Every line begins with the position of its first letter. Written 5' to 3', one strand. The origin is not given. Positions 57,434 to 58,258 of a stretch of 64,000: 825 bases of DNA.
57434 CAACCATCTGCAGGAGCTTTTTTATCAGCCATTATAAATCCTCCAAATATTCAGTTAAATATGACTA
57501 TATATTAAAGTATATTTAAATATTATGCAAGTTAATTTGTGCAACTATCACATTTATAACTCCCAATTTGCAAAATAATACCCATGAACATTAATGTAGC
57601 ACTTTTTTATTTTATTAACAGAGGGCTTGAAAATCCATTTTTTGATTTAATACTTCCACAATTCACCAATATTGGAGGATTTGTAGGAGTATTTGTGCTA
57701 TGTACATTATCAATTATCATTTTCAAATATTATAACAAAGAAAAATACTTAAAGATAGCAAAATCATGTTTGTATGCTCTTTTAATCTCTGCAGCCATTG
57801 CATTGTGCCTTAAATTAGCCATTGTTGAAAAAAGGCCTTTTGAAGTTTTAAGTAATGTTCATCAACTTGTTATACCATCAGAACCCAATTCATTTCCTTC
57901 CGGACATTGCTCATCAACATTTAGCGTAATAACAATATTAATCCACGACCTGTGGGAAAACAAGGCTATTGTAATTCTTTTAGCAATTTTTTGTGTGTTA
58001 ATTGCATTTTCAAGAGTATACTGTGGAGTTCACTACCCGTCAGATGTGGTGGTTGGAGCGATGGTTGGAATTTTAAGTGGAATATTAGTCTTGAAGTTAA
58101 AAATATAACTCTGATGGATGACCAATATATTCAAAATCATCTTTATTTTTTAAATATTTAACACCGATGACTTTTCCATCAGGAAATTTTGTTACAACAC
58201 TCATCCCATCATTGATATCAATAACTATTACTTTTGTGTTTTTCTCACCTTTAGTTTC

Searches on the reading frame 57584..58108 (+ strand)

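Call 3: search_protein_families(library=pfam, proteins=[window:57584-58108:+], max_evalue=0.01)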
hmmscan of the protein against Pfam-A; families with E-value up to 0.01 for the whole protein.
window:57584-58108:+ (174 aa): 3 families
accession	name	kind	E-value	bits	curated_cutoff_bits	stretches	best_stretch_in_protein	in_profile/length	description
PF01569.27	PAP2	-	1.6e-22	80.1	27.2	1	62-171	5-123/130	PAP2 superfamily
PF14378.12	PAP2_3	-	5.5e-12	46.3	27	1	92-165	115-187/190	PAP2 superfamily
PF14360.12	PAP2_C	-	0.00012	22.9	27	1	106-164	8-67/74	PAP2 superfamily C-terminal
